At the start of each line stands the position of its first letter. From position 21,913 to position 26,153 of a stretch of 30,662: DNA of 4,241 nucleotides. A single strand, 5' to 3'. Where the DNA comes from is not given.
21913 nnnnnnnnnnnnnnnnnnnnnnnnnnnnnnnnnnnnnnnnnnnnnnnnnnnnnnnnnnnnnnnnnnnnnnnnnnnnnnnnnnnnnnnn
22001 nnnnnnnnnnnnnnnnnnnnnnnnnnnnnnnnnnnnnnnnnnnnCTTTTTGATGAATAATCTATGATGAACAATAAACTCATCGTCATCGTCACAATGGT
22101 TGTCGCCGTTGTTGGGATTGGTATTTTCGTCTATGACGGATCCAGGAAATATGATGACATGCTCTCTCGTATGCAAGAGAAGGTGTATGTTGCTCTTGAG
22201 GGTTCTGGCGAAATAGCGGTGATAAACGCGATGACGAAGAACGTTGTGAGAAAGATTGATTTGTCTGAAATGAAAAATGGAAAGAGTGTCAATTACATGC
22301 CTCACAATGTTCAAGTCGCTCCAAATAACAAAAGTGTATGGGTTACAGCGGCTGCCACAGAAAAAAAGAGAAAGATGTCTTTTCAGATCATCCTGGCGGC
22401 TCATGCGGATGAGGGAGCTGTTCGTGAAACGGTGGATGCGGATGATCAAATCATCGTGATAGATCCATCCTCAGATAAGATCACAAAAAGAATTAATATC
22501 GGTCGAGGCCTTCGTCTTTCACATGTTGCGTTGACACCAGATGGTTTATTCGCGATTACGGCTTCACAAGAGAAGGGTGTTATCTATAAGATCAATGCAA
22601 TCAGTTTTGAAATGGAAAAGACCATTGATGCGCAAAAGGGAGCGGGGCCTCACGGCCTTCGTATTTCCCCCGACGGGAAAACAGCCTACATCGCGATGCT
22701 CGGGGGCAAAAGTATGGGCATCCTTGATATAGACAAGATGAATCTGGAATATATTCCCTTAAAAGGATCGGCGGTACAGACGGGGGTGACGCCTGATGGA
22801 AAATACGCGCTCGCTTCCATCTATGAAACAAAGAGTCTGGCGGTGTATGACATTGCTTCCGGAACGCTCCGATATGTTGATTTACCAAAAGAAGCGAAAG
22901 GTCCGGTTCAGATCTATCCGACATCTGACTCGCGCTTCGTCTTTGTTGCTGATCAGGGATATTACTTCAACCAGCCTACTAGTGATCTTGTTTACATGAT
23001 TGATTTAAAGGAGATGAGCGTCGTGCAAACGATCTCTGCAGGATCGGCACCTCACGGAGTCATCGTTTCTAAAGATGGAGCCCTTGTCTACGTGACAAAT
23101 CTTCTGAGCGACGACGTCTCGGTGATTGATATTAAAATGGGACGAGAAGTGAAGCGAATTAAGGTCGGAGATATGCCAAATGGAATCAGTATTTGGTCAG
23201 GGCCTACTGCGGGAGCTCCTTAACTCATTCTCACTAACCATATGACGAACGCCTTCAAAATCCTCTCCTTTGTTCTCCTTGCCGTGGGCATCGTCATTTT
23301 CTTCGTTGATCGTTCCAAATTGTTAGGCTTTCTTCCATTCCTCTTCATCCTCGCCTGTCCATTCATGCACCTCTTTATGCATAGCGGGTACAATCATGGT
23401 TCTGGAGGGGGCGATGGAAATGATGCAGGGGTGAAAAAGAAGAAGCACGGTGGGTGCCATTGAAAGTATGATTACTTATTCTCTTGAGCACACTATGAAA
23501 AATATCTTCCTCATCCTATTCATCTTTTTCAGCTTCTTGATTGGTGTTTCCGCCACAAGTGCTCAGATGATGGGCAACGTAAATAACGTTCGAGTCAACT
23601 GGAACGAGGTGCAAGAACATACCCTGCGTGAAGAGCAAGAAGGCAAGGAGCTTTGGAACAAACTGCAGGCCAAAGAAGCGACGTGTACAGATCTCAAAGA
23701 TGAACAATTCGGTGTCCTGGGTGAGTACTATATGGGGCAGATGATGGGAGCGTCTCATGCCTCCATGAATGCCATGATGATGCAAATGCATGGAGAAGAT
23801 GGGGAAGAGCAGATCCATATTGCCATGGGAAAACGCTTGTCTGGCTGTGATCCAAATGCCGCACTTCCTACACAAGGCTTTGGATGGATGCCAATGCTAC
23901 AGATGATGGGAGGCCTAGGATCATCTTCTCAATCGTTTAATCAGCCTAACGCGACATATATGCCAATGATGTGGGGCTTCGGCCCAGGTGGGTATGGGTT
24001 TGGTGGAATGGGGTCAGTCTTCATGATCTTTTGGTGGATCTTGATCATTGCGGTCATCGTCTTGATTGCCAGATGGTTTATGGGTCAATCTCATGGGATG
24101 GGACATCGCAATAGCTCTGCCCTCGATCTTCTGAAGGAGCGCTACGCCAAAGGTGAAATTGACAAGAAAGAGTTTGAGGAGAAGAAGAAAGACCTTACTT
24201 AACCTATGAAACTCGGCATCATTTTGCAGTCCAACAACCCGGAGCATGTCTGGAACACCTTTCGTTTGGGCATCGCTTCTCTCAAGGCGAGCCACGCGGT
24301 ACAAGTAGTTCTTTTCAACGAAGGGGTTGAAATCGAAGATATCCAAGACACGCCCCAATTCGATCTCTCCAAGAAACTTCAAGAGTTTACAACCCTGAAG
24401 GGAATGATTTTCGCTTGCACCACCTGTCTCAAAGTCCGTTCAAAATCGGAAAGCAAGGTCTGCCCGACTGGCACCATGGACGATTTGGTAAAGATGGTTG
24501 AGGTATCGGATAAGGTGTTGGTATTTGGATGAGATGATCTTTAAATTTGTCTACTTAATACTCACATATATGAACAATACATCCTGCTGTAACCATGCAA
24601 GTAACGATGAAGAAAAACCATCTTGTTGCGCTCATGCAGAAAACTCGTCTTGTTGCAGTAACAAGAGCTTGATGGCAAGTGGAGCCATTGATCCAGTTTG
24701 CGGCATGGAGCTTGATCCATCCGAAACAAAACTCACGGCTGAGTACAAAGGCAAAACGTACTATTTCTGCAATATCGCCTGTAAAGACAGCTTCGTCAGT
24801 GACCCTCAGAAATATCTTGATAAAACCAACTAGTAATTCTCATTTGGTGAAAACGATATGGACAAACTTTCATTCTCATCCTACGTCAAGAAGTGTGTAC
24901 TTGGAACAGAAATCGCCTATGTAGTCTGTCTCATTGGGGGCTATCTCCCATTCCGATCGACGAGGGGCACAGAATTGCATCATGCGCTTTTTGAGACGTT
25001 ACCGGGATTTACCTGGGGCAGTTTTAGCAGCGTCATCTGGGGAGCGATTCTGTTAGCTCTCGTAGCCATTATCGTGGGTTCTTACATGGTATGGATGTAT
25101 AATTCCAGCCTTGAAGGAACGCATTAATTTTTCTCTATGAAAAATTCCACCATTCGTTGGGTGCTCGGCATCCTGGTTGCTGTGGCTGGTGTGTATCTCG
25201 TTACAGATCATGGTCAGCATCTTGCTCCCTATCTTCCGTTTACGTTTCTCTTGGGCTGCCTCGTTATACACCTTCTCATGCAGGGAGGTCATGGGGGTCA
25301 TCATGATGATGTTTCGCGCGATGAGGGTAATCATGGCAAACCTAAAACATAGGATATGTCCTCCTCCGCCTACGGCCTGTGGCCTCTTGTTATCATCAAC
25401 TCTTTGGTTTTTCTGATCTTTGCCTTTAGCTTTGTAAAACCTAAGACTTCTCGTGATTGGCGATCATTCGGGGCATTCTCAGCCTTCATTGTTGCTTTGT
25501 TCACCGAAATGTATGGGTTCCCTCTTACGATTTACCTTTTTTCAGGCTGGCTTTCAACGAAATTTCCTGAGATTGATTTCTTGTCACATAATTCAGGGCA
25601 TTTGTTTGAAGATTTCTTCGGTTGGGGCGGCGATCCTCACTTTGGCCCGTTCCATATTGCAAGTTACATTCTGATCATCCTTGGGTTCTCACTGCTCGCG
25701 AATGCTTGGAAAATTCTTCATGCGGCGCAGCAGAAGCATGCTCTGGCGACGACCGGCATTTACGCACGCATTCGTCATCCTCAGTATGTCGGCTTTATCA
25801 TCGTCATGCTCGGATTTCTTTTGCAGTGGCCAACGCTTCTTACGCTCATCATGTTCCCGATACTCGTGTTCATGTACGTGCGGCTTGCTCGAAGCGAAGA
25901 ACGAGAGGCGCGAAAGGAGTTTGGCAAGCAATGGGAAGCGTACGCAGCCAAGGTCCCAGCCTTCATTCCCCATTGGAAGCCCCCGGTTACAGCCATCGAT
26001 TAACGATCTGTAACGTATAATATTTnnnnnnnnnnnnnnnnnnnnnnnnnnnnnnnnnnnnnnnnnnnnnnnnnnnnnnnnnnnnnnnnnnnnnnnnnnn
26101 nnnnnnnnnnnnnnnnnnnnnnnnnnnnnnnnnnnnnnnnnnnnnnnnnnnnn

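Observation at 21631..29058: Thirteen-gene, membrane-tethered copper/thiol-stress operon made mostly of uncharacterised proteins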

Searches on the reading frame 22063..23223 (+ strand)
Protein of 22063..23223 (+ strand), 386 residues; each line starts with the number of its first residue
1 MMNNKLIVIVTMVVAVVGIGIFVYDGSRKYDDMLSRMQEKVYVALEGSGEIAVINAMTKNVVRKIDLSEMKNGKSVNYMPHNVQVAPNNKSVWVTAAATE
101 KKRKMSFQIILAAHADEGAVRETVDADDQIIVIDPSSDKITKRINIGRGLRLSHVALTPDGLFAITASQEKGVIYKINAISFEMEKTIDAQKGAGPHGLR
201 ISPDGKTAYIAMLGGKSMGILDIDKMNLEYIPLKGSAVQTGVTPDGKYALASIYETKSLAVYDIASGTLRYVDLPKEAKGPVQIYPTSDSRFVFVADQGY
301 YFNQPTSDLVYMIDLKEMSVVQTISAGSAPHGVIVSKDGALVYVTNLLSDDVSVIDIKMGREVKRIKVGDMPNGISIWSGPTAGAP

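Call 3: search_protein_families(library=pfam, proteins=[window:22063-23223:+], max_evalue=0.01)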
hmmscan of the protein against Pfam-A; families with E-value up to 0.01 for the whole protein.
window:22063-23223:+ (386 aa): 10 families
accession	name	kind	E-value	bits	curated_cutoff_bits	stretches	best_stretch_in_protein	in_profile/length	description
PF21783.3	YNCE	-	6.6e-15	55.7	27.1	2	243-375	206-331/339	YNCE-like beta-propeller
PF10282.15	Lactonase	-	2e-10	40.9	21.7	2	155-298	148-310/344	Lactonase, 7-bladed beta-propeller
PF16819.11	DUF5074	-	2e-10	40.7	27.2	1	125-191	160-224/353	Domain of unknown function (DUF5074)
PF02239.22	Cytochrom_D1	-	5.8e-08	32.1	25.5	1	293-368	42-117/368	Cytochrome D1 heme domain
PF25174.1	Beta-prop_THOC3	-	2.7e-05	23.7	305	0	310-368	71-128/272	THOC3 beta-propeller domain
PF08450.18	SGL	-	2.8e-05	24.3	26.3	0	91-211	23-151/246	SMP-30/Gluconolactonase/LRE-like region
PF01731.26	Arylesterase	-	3.3e-05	24.5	21.3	0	278-355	5-81/86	Arylesterase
PF04053.20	B-prop_COPA_B_2nd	-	0.00053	20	57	0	196-345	33-163/248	COPA/B second beta-propeller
PF13970.12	DUF4221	-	0.0058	16.7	23.4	0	297-333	34-72/311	Domain of unknown function (DUF4221)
PF13860.13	FlgD_ig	-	0.0082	16.5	27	0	245-283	13-51/79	FlgD Ig-like domain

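Call 9: search_protein_families(library=ncbifam, proteins=[window:22063-23223:+], max_evalue=0.1)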
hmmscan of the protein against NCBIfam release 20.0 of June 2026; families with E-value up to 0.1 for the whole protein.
window:22063-23223:+ (386 aa): 16 families
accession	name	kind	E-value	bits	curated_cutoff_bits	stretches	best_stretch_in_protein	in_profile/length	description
NF052460.1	L-NosZ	equivalog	6.4e-25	87.6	700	3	201-370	50-216/480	clade III lactonase-type nitrous-oxide reductase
TIGR02276.1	beta_rpt_yvtn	repeat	5.4e-24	83.9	27.85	3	338-376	2-40/42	beta-propeller repeat protein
TIGR03866.1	PQQ_ABC_repeats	subfamily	1.3e-22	80.3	287.3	4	111-294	4-182/310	PQQ-dependent catabolism-associated beta-propeller protein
NF052340.1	hydrazine_beta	equivalog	4.6e-20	72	560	2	276-377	30-124/372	hydrazine synthase subunit beta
NF052280.1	7_blade_YncE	equivalog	2.8e-14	52.7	400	2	302-370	49-117/338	7-bladed beta-propeller protein YncE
NF052342.1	hydrazine_BC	exception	1e-12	47.1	1250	2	239-370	43-167/690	hydrazine synthase subunit beta-gamma fusion subunit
TIGR03907.1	QH_beta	equivalog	1.2e-10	41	223.2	2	307-370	10-75/338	quinohemoprotein amine dehydrogenase subunit beta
NF050136.1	PGL_lacton_Staph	exception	3.7e-06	26.2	500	0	240-361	90-222/341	6-phosphogluconolactonase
NF038015.2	AztD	exception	4e-06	25.8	400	0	338-378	314-354/356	zinc metallochaperone AztD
NF008258.1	PRK11028.1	equivalog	1.9e-05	23.9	370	1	239-364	40-163/330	6-phosphogluconolactonase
TIGR02658.1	TTQ_MADH_Hv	equivalog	9.3e-05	21.4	454.45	1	282-346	11-71/358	methylamine dehydrogenase (amicyanin) large subunit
NF048007.1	MmpL3Stblzr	equivalog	0.0001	21.6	600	0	309-355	249-293/366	MmpL3/TtfA transport complex stabilizer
NF038117.1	choice_anch_I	subfamily_domain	0.00026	20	300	0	74-230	91-211/458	choice-of-anchor I family protein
NF000022.1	stregra_B_VgbA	exception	0.0028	16.8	600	1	166-299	75-203/299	streptogramin B lyase Vgb(A)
TIGR04244.1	nitrous_NosZ_RR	equivalog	0.021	13.3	625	0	319-359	306-346/627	TAT-dependent nitrous-oxide reductase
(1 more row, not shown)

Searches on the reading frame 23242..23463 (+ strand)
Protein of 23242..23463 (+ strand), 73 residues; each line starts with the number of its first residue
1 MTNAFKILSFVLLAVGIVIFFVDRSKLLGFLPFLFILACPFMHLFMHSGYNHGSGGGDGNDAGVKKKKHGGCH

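Call 3: search_protein_families(library=pfam, proteins=[window:23242-23463:+], max_evalue=0.01)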
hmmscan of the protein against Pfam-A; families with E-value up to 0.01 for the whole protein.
window:23242-23463:+ (73 aa): 1 family
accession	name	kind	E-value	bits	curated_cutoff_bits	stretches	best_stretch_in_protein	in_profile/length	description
PF11666.13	DUF2933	-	3.8e-12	46.6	21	1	15-57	4-49/52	Protein of unknown function (DUF2933)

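Call 9: search_protein_families(library=ncbifam, proteins=[window:23242-23463:+], max_evalue=0.1)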
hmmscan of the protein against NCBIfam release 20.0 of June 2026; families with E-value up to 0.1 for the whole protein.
window:23242-23463:+ (73 aa): 2 families
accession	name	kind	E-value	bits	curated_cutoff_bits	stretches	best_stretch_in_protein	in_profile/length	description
NF058670.1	sorting_LPXTATN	domain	0.028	14.7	32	1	9-25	15-31/32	LPxTATN C-terminal sorting signal domain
NF005623.0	PRK07375.2-2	equivalog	0.028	14.6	81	1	6-29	26-49/93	putative monovalent cation/H+ antiporter subunit C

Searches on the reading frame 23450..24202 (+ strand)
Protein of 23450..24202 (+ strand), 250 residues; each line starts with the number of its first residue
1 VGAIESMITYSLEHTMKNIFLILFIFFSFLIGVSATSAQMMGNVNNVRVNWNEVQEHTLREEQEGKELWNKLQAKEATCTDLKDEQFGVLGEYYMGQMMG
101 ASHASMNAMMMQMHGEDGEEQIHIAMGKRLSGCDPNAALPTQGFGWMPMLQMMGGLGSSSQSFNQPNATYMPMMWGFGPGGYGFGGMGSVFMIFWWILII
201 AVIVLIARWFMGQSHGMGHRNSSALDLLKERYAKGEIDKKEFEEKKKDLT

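Call 3: search_protein_families(library=pfam, proteins=[window:23450-24202:+], max_evalue=0.01)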
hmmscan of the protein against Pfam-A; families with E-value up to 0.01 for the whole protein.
window:23450-24202:+ (250 aa): 3 families
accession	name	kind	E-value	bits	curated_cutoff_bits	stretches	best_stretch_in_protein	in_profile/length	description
PF09851.14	SHOCT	-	1.4e-07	31.5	27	1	224-249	2-27/28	Short C-terminal domain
PF12553.13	DUF3742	-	0.0074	16.8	27.2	0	190-216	61-86/120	Protein of unknown function (DUF3742)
PF06480.20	FtsH_ext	-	0.008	16.8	25.5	0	193-237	2-43/103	FtsH Extracellular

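Call 9: search_protein_families(library=ncbifam, proteins=[window:23450-24202:+], max_evalue=0.1)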
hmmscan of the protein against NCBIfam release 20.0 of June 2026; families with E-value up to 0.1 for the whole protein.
window:23450-24202:+ (250 aa): 0 families

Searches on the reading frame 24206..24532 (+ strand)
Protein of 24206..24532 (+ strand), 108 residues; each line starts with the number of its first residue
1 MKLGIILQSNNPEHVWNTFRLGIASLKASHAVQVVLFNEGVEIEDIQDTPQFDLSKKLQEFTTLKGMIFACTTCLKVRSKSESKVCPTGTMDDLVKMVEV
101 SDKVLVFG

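Call 3: search_protein_families(library=pfam, proteins=[window:24206-24532:+], max_evalue=0.01)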
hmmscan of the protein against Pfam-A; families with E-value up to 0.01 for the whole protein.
window:24206-24532:+ (108 aa): 1 family
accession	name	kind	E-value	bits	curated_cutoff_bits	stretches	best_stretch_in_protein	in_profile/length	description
PF02635.20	DsrE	-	1.9e-05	25.3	22.7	1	1-107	1-116/116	DsrE/DsrF-like family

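Call 9: search_protein_families(library=ncbifam, proteins=[window:24206-24532:+], max_evalue=0.1)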
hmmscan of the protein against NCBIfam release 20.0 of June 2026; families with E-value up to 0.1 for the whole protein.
window:24206-24532:+ (108 aa): 1 family
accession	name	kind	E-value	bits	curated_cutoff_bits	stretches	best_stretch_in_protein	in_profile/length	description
TIGR03527.1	selenium_YedF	equivalog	0.00099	19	110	1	31-105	121-192/194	sulfurtransferase-like selenium metabolism protein YedF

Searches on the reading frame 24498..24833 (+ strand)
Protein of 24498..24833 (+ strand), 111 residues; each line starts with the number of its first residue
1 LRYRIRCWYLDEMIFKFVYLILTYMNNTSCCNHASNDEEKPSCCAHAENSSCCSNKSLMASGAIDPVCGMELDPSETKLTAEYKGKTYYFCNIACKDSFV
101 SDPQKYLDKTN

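Call 3: search_protein_families(library=pfam, proteins=[window:24498-24833:+], max_evalue=0.01)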
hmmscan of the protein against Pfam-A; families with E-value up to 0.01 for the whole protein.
window:24498-24833:+ (111 aa): 2 families
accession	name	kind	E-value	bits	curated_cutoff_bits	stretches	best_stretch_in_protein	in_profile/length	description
PF04945.19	YHS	-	7.4e-16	58.3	30.3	1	64-108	2-45/47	YHS domain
PF06467.20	zf-FCS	-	0.00065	19.9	22.4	1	68-99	10-39/39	MYM-type Zinc finger with FCS sequence motif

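Call 9: search_protein_families(library=ncbifam, proteins=[window:24498-24833:+], max_evalue=0.1)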
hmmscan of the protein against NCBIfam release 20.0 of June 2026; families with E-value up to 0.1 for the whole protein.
window:24498-24833:+ (111 aa): 2 families
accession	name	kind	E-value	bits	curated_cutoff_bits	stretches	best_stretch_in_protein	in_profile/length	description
NF041384.1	YHS_seleno_dom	subfamily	0.0021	18.3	70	1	76-107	22-53/113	YHS domain-containing (seleno)protein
NF034186.3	PRK14891.1-1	equivalog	0.017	15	73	1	68-100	7-39/51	50S ribosomal protein L24e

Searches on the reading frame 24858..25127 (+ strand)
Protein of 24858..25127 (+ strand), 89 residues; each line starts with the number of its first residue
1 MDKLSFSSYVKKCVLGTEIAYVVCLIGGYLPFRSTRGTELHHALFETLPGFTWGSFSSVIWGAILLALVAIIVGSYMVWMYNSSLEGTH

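Call 3: search_protein_families(library=pfam, proteins=[window:24858-25127:+], max_evalue=0.01)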
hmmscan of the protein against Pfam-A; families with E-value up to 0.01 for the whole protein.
window:24858-25127:+ (89 aa): 0 families

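Call 9: search_protein_families(library=ncbifam, proteins=[window:24858-25127:+], max_evalue=0.1)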
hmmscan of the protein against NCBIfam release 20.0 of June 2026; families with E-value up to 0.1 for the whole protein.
window:24858-25127:+ (89 aa): 0 families

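Call 89: search_protein_families(library=pfam, proteins=[window:24858-25127:+], max_evalue=1)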
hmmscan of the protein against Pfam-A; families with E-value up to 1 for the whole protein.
window:24858-25127:+ (89 aa): 1 family
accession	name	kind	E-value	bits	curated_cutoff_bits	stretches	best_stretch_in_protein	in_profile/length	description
PF18926.5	DUF5676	-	0.016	16.5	27.6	1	19-83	15-81/82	2TM family of unknown function (DUF5676)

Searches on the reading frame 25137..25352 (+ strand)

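Call 3: search_protein_families(library=pfam, proteins=[window:25137-25352:+], max_evalue=0.01)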
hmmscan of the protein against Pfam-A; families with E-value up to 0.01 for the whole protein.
window:25137-25352:+ (71 aa): 1 family
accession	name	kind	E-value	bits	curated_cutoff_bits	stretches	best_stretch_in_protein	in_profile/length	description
PF11666.13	DUF2933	-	9.5e-15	54.9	21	1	13-58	3-48/52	Protein of unknown function (DUF2933)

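Call 9: search_protein_families(library=ncbifam, proteins=[window:25137-25352:+], max_evalue=0.1)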
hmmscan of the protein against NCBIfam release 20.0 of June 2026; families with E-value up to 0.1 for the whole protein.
window:25137-25352:+ (71 aa): 0 families

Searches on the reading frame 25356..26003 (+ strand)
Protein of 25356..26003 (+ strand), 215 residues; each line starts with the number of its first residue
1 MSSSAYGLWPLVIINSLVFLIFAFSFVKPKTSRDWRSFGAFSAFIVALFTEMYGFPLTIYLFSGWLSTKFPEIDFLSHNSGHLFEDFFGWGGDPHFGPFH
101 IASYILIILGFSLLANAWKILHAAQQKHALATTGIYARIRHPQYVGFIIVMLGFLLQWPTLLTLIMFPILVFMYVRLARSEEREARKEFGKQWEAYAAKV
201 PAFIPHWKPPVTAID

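Call 3: search_protein_families(library=pfam, proteins=[window:25356-26003:+], max_evalue=0.01)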
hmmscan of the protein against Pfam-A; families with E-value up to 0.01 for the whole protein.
window:25356-26003:+ (215 aa): 5 families
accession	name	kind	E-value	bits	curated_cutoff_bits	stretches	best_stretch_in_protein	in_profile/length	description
PF04191.18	PEMT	-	6.5e-09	36.6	25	1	125-191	37-104/105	Phospholipid methyltransferase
PF04140.19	ICMT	-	7.7e-09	36.3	24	1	101-181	6-90/95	Isoprenylcysteine carboxyl methyltransferase (ICMT) family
PF01222.22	ERG4_ERG24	-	1.1e-06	28.1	27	1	126-204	347-428/432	Ergosterol biosynthesis ERG4/ERG24 family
PF07298.16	NnrU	-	0.00011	22.4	24.7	1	105-200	75-156/188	NnrU protein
PF06966.17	DUF1295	-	0.00077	19.4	20.4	1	98-199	119-234/235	Protein of unknown function (DUF1295)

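Call 9: search_protein_families(library=ncbifam, proteins=[window:25356-26003:+], max_evalue=0.1)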
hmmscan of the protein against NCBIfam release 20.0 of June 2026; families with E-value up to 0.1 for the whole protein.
window:25356-26003:+ (215 aa): 4 families
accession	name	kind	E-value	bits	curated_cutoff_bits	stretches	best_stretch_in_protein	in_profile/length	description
TIGR04571.1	LmtA_Leptospira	exception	5.4e-13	49.2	325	1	130-208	88-167/252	lipid A Kdo2 1-phosphate O-methyltransferase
NF040696.1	isopcys_mtase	equivalog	1.8e-11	44.3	160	1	102-206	84-189/190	protein-S-isoprenylcysteine O-methyltransferase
NF045656.1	MeththiolMtaseMddA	equivalog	5.5e-06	25.8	270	1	116-205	153-238/238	methanethiol S-methyltransferase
NF010978.0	PRK14401.1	equivalog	0.051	13.3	163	0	29-139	35-132/187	membrane protein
